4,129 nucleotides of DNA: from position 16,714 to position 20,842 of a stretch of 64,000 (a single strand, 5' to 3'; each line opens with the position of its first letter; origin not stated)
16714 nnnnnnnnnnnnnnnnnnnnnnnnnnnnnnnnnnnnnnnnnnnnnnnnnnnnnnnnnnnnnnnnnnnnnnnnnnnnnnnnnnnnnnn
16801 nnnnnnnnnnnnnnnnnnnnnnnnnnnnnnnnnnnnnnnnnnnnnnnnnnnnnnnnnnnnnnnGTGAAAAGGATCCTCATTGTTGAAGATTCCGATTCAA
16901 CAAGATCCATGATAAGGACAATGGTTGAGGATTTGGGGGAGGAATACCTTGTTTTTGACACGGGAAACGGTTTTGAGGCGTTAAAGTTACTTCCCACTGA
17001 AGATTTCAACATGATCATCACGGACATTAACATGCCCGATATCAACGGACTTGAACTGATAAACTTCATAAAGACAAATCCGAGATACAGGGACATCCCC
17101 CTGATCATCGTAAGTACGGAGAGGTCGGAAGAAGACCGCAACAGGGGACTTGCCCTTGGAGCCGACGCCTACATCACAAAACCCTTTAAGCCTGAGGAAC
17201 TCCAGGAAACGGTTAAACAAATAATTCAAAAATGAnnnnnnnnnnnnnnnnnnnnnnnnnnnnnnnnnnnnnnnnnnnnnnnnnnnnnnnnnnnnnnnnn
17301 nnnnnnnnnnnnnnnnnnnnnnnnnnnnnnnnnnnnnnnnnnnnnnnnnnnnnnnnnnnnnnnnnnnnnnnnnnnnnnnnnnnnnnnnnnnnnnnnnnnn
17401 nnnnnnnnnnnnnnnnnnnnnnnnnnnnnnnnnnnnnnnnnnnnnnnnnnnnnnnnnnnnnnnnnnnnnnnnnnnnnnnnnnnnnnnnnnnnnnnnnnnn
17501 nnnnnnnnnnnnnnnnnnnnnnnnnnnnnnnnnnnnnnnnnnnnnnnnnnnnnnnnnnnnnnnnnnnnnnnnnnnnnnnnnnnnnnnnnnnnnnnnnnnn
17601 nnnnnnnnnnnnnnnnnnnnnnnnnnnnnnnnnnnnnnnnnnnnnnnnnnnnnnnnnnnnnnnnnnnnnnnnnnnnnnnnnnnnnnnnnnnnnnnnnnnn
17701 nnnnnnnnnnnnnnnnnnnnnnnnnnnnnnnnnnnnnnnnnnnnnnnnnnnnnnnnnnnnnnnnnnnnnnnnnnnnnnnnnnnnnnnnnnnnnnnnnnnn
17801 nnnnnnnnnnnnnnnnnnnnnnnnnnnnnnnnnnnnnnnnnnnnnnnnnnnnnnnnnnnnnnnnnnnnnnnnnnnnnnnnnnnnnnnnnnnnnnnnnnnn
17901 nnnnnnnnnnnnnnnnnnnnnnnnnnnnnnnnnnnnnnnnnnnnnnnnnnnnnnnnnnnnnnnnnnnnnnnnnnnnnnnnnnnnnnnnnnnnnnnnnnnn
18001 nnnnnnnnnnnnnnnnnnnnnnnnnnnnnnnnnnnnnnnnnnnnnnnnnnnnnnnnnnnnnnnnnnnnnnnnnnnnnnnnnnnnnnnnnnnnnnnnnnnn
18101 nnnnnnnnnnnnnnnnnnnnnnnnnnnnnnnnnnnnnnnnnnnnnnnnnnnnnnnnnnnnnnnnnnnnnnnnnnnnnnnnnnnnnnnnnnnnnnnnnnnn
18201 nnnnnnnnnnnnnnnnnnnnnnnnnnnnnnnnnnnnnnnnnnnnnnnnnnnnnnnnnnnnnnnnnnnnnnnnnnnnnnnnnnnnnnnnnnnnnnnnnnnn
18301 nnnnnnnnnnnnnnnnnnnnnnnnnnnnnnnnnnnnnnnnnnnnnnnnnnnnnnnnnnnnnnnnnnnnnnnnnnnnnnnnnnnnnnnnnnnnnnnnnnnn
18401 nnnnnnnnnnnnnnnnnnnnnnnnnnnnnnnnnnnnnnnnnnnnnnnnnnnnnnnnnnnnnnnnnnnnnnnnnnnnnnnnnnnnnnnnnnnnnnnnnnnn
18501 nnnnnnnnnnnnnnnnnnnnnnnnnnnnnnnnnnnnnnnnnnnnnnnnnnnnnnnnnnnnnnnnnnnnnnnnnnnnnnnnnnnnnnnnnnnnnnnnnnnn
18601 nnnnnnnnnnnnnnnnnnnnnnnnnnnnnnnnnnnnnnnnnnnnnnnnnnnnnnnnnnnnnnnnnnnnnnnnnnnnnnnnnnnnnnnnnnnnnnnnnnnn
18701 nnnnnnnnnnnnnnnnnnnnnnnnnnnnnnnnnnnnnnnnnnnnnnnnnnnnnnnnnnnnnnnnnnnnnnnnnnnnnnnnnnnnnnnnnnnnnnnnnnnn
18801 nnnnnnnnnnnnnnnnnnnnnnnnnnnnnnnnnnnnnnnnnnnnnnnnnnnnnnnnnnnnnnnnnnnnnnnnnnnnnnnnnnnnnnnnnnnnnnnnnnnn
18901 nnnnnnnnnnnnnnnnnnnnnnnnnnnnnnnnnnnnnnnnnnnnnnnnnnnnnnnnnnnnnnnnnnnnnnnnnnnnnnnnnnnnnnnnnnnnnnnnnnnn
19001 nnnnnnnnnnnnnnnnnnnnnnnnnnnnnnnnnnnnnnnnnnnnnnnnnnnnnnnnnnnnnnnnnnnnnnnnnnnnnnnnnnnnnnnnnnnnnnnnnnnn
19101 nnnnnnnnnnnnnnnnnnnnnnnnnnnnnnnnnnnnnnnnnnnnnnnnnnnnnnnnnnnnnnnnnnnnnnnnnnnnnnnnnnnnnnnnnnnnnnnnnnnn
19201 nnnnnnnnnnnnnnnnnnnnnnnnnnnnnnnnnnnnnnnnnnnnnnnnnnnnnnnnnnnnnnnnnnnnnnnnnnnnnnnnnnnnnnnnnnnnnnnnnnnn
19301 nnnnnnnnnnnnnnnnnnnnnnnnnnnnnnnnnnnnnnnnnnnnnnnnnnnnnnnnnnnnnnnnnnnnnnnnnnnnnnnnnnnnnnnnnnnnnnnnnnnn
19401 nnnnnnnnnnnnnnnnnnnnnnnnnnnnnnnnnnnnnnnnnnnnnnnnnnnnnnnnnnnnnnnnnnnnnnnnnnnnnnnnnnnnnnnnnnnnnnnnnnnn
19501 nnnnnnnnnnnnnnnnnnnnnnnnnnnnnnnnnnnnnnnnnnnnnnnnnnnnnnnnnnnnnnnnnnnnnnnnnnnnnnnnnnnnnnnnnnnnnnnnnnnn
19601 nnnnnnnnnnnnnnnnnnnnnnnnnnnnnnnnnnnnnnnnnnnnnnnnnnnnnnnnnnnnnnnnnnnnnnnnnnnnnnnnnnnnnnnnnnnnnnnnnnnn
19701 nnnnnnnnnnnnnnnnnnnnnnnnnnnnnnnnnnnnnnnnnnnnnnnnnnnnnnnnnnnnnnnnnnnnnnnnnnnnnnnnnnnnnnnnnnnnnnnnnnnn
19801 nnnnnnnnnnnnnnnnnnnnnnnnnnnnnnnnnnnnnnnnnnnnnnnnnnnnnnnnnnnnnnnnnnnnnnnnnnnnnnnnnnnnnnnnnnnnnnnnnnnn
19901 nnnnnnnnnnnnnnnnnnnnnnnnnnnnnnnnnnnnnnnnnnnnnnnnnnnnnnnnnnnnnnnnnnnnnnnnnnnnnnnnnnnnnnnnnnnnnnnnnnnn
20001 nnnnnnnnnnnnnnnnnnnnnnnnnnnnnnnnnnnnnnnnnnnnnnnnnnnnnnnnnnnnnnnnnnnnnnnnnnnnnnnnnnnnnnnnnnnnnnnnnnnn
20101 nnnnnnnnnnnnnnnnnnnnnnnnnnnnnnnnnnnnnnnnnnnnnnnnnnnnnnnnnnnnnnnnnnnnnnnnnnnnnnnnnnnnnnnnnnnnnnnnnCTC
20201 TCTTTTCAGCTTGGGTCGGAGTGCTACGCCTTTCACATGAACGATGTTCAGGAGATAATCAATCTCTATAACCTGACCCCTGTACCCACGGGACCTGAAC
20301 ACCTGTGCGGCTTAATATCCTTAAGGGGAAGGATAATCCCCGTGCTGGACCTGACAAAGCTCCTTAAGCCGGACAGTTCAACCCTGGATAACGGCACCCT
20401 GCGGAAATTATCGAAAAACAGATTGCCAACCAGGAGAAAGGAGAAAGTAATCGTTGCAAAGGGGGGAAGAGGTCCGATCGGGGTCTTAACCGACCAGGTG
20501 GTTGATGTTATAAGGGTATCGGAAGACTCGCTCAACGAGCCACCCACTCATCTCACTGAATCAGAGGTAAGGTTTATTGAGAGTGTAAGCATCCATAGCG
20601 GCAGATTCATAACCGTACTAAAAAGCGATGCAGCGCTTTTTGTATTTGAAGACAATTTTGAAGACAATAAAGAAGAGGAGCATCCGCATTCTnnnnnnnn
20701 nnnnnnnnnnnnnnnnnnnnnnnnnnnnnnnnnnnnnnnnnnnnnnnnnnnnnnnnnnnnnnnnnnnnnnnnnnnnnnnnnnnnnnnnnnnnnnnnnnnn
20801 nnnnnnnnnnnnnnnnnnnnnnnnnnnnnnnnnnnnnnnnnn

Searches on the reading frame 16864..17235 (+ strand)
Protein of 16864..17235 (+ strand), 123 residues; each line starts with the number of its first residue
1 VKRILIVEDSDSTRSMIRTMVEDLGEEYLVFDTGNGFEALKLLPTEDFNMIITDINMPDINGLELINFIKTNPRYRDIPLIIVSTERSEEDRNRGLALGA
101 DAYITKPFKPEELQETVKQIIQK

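Call 5: search_protein_families(library=pfam, proteins=[window:16864-17235:+], max_evalue=0.001)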
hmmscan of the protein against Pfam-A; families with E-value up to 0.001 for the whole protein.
window:16864-17235:+ (123 aa): 1 family
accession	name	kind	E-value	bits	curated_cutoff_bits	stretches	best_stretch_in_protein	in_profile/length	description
PF00072.30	Response_reg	-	2.6e-27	95.6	30.2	1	4-117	1-110/111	Response regulator receiver domain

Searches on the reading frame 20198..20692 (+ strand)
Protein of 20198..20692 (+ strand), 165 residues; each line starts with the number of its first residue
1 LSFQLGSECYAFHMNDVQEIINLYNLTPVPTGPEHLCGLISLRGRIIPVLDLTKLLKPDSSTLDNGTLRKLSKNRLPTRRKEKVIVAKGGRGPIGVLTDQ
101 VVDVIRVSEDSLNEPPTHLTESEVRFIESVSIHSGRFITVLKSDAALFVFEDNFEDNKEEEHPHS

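Call 83: find_related_loci(query=A5, collection=metagenome_contigs, flank=5000)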
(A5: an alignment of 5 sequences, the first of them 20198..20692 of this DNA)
Query A5 (165 aa) in metagenome_contigs; peptide patterns used: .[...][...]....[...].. (x = any residue, [..] = any of these).
202 stretches matched a pattern; 173 encode a relative of the query (tblastn E <= 1e-3); the best 80 are kept; 80 distinct loci.
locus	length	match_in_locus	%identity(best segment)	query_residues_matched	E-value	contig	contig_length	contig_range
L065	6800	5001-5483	90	1-165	8e-95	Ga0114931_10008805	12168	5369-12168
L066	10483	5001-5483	88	1-165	2e-94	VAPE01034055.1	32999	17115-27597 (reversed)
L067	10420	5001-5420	41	1-159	6e-33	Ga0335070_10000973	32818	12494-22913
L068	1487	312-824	31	1-142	1e-21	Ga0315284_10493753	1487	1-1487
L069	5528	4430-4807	34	1-141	6e-20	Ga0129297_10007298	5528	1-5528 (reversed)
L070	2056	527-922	33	1-147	8e-20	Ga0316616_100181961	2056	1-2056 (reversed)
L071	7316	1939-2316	31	1-141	2e-19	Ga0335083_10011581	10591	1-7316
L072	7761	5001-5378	31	1-141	2e-19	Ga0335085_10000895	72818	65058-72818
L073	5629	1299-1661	36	1-120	2e-19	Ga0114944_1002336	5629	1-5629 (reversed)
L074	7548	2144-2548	35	1-149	2e-19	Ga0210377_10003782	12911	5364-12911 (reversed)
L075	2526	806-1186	32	1-142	3e-19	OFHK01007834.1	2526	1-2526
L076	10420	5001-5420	31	1-151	1e-18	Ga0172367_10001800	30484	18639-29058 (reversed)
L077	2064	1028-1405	33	1-141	1e-18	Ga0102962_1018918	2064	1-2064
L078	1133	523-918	29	1-147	8e-19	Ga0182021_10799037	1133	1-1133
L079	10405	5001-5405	33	1-149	8e-18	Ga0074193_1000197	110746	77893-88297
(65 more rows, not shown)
